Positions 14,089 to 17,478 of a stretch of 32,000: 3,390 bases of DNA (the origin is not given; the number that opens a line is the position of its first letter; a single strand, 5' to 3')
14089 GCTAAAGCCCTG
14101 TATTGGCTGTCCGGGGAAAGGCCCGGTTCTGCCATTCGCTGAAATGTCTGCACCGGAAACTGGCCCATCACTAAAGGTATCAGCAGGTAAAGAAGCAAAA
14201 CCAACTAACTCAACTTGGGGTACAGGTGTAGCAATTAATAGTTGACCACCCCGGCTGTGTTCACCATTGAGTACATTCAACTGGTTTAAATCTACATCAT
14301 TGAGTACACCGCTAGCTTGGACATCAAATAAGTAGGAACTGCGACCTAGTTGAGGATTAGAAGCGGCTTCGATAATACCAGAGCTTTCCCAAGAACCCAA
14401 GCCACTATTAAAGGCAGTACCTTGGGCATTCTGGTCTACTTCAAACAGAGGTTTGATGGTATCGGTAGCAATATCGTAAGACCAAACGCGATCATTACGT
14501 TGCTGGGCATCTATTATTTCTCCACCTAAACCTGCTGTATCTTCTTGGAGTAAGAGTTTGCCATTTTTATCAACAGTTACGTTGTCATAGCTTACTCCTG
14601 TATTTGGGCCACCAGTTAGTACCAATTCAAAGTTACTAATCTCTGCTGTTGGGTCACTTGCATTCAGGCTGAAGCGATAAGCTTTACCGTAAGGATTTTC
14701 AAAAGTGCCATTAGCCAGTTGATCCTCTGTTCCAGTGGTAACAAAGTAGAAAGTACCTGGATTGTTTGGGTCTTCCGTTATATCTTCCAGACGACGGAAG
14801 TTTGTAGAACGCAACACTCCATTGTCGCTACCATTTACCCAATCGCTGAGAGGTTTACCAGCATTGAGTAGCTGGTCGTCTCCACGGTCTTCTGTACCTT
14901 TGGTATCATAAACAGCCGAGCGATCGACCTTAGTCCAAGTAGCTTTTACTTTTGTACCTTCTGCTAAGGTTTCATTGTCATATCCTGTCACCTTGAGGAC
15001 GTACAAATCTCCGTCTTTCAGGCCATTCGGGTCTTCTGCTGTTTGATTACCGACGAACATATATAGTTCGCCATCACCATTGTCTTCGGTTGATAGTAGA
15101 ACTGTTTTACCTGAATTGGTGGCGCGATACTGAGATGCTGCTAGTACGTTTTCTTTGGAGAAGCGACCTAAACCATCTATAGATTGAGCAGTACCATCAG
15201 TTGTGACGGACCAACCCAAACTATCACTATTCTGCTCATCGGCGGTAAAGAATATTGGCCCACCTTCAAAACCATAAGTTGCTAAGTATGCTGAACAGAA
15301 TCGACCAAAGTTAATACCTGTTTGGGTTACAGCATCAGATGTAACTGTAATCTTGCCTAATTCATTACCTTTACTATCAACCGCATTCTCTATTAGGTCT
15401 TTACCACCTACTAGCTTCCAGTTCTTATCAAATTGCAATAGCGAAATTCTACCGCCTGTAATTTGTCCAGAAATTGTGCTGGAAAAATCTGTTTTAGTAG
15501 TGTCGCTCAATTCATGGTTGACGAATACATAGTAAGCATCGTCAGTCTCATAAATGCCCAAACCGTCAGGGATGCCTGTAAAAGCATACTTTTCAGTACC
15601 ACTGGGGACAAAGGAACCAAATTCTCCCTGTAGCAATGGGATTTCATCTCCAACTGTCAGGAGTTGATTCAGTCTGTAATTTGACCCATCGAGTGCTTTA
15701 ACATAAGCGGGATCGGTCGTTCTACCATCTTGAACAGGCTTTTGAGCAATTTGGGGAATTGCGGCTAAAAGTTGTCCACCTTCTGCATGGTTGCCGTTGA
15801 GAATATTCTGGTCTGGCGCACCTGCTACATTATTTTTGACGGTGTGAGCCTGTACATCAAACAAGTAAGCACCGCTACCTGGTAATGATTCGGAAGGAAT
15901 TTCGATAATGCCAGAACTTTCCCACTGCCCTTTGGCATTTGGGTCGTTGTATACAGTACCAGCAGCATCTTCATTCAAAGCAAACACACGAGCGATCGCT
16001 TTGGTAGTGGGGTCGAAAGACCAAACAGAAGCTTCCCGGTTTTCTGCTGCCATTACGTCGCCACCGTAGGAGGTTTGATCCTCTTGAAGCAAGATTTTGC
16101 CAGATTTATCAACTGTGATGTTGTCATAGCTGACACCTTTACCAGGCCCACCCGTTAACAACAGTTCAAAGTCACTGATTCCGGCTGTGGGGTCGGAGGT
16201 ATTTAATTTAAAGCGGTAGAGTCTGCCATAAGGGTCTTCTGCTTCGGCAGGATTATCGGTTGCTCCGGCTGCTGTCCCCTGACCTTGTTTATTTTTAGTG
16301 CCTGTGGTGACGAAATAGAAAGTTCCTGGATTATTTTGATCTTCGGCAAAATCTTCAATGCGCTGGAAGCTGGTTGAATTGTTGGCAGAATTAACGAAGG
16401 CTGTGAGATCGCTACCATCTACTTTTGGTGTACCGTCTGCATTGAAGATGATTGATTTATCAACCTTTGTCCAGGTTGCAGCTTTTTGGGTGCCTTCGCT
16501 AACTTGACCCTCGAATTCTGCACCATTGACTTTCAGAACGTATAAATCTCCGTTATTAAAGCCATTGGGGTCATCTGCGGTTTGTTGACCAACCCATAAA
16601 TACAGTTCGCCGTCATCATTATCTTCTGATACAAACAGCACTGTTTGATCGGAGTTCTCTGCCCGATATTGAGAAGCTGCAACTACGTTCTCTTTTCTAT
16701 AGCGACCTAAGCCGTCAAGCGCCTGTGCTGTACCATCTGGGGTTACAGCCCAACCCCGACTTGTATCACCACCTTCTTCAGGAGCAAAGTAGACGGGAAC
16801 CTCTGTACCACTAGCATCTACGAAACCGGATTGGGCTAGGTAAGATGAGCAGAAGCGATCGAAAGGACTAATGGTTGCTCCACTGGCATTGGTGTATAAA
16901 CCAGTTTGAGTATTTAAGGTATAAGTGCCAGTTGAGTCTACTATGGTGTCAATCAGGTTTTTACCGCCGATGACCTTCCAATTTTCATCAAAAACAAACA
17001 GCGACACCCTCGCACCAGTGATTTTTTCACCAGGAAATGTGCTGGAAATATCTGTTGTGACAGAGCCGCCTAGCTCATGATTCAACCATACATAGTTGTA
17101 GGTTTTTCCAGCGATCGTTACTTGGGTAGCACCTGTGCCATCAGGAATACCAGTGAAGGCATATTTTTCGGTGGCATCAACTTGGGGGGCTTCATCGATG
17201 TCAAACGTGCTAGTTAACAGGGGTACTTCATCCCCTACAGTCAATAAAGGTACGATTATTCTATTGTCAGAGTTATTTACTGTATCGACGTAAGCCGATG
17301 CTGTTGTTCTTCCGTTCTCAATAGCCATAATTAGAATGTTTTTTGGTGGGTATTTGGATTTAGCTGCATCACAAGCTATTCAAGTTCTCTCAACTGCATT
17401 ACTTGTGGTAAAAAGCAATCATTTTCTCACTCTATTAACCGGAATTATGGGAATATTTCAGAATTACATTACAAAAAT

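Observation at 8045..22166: Three consecutive giant leaderless RTX phosphoesterases form a secreted organic-phosphate scavenging island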

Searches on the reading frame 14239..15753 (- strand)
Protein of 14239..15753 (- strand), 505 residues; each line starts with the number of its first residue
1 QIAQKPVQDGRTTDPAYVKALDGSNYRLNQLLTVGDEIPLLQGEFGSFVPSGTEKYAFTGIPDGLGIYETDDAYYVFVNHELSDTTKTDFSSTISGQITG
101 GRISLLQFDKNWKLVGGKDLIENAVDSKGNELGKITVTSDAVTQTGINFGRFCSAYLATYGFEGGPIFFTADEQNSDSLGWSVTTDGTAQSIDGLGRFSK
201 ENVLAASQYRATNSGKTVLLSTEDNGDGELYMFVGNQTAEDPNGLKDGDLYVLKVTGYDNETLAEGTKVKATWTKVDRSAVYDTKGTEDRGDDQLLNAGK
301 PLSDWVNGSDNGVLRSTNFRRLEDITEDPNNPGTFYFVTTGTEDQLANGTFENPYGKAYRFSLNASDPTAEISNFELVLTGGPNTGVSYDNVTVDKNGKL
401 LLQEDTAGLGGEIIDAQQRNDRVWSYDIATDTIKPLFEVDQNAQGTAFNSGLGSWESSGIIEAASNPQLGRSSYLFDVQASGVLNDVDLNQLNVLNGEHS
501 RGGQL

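Call 25: search_protein_families(library=pfam, proteins=[window:14239-15753:-], max_evalue=1)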
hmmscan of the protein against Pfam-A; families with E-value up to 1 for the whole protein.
window:14239-15753:- (505 aa): 2 families
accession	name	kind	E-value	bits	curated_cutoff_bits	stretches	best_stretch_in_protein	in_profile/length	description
PF05787.19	PhoX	-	1.7e-16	60.9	24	1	187-412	226-454/515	Alkaline phosphatase PhoX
PF13415.12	Kelch_3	-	0.019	15.6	22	1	409-436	10-33/48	Galactose oxidase, central domain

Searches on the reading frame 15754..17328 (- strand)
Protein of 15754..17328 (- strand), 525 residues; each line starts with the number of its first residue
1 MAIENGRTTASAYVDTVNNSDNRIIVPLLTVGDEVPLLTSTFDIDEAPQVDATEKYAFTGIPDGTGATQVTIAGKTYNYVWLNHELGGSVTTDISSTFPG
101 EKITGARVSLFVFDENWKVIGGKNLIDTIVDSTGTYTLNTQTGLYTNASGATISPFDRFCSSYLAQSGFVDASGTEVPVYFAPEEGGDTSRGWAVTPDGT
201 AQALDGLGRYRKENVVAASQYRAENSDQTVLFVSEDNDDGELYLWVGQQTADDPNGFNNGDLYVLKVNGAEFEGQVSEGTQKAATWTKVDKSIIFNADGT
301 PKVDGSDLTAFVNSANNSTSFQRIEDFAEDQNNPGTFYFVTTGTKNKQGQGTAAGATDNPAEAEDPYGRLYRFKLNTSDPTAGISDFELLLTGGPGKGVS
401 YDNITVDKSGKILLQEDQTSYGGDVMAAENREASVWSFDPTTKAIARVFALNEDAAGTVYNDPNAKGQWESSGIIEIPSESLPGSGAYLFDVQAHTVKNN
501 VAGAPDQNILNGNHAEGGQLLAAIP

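Call 25: search_protein_families(library=pfam, proteins=[window:15754-17328:-], max_evalue=1)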
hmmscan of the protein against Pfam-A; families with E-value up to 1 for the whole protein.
window:15754-17328:- (525 aa): 3 families
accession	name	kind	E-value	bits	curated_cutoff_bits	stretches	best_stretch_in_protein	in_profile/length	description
PF05787.19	PhoX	-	8.1e-17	62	24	1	197-422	224-452/515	Alkaline phosphatase PhoX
PF17352.7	MFS18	-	0.14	12.9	25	1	151-194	17-57/96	Male Flower Specific protein 18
PF01635.23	CoV_M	-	0.27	10.9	27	0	431-453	93-115/208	Coronavirus M matrix/glycoprotein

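Call 36: search_solved_structures(query=window:15754-17328:-, max_evalue=10, show_alignments=2)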
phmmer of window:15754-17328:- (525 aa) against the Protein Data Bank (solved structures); distinct sequences matched with E-value up to 10: 5.
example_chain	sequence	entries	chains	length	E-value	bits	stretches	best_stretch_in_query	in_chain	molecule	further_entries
3zjk_A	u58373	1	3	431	0.13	14.6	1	155-209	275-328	BETA GLYCOSIDASE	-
1ug6_A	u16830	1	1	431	0.13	14.6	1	155-209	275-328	beta-glycosidase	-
4bce_A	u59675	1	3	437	0.13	14.6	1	155-209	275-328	BETA-GLUCOSIDASE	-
1np2_A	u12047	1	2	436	0.36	13.1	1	154-209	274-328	beta-glycosidase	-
8wb2_A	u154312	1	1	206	0.75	12.1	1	177-231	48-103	Temperature-induced lipocalin-1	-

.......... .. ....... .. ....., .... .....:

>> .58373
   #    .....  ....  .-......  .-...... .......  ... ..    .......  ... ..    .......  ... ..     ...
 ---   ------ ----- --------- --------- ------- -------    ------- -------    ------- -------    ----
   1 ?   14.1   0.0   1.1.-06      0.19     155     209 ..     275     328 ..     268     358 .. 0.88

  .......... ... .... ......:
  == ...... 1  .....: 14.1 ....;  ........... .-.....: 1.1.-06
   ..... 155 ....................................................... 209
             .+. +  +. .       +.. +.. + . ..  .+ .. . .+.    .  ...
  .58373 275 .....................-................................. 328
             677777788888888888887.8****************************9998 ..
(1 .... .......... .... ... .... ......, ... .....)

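Call 41: search_solved_structures(query=A1, max_evalue=10, show_alignments=2)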
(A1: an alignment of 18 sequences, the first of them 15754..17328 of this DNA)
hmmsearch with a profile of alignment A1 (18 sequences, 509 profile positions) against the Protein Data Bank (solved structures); distinct sequences matched with E-value up to 10: 0.

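Call 55: predict_structure(alignment_id=A1)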
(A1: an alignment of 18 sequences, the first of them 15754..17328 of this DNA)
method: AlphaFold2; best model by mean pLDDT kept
length: 525 residues; sequences in the alignment: 18
mean_pLDDT: 91.0   pTM: 0.91
mean pLDDT of the five models: 91.0, 89.7, 87.4, 87.4, 83.4
residues with pLDDT >= 90: 394; 70-90: 113; 50-70: 17; < 50: 1
segments of 3 or more residues with pLDDT < 50: none
pLDDT, mean of each block of 10 residues (from residue 1): 87 85 87 95 92 93 92 95 93 92 95 94 97 95 95 92 93 92 90 95 91 92 89 89 96 92 97 94 98 94 92 93 92 94 86 80 94 96 98 93 90 92 91 93 93 89 84 80 70 90 74 87 88
secondary structure, 60 per line:
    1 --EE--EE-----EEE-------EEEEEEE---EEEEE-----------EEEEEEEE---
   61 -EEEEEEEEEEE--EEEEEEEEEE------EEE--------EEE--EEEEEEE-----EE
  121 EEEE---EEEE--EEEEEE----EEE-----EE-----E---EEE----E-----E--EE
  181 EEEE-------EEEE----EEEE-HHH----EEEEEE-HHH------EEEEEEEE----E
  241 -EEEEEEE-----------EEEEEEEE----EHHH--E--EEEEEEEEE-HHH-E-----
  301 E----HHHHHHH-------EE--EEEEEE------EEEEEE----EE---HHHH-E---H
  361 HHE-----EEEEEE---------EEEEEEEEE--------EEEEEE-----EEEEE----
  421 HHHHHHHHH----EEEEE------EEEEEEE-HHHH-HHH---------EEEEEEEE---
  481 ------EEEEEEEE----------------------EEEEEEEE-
elements in order: E14-16 E24-30 E34-38 E50-57 E62-72 E75-84 E91-93 E102-104 E107-113 E119-124 E128-131 E134-139 E144-146 E163-165 E179-184 E192-195 E200-203 E212-217 E228-235 E242-248 E260-267 E281-289 H306-312 E324-329 E336-341 H351-354 E369-374 E384-392 E401-406 E412-416 H421-429 E434-438 E445-451 H453-456 E470-477 E487-494 E517-524

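Call 57: fold_search(model_id=the predicted structure, library=pdb)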
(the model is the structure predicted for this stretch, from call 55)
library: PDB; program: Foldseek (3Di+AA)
matches with E <= 10: 676; with E <= 0.001: 64
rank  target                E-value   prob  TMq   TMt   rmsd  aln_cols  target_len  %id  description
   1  4a9v                  1.7e-16  1.00  0.61  0.55   7.6       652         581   13  Pseudomonas fluorescens PhoX (released 2012-12-05)
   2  2dso_A                1.6e-05  1.00  0.32  0.49  12.1       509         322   10  Crystal structure of D138N mutant of Drp35, a 35kDa drug responsive protein from Staphylococcus aureus (released 2006-12-12)
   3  2dso_D                1.7e-05  1.00  0.32  0.49  12.3       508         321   10  Crystal structure of D138N mutant of Drp35, a 35kDa drug responsive protein from Staphylococcus aureus (released 2006-12-12)
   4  2dg0_A                1.7e-05  1.00  0.26  0.37  10.4       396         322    9  Crystal structure of Drp35, a 35kDa drug responsive protein from Staphylococcus aureus (released 2006-12-12)
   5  2dg0_F                2.0e-05  1.00  0.32  0.49  12.4       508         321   11  Crystal structure of Drp35, a 35kDa drug responsive protein from Staphylococcus aureus (released 2006-12-12)
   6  2dso_C                2.6e-05  1.00  0.32  0.49  12.1       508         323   10  Crystal structure of D138N mutant of Drp35, a 35kDa drug responsive protein from Staphylococcus aureus (released 2006-12-12)
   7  2dg0_E                2.8e-05  1.00  0.31  0.48  12.3       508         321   11  Crystal structure of Drp35, a 35kDa drug responsive protein from Staphylococcus aureus (released 2006-12-12)
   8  2dso_F                3.3e-05  1.00  0.32  0.50  12.3       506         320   10  Crystal structure of D138N mutant of Drp35, a 35kDa drug responsive protein from Staphylococcus aureus (released 2006-12-12)
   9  2dg0_I                3.3e-05  1.00  0.31  0.47  15.6       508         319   11  Crystal structure of Drp35, a 35kDa drug responsive protein from Staphylococcus aureus (released 2006-12-12)
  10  2dg0_B                3.5e-05  1.00  0.32  0.49  12.1       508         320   11  Crystal structure of Drp35, a 35kDa drug responsive protein from Staphylococcus aureus (released 2006-12-12)
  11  9kf4                  7.0e-05  1.00  0.32  0.35  14.1       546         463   10  Crystal structure of Streptomyces sp. sulfotransferase Cpz4 involved in Caprazamycins Synthesis (released 2025-11-05)
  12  5k19_A                7.8e-05  1.00  0.32  0.42  12.5       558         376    8  Crystal structure of WD repeat-containing protein 20 (released 2016-07-20)
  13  1qlg                  8.2e-05  1.00  0.35  0.48  10.8       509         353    9  Crystal structure of phytase with magnesium from Bacillus amyloliquefaciens (released 2000-02-03)
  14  4mlg_A                8.2e-05  0.97  0.22  0.32  14.5       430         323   11  Structure of RS223-Beta-xylosidase (released 2014-09-17)
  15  2dg1_B                1.0e-04  1.00  0.32  0.49  12.1       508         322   10  Crystal structure of Drp35, a 35kDa drug responsive protein from Staphylococcus aureus, complexed with Ca2+ (released 2006-12-12)
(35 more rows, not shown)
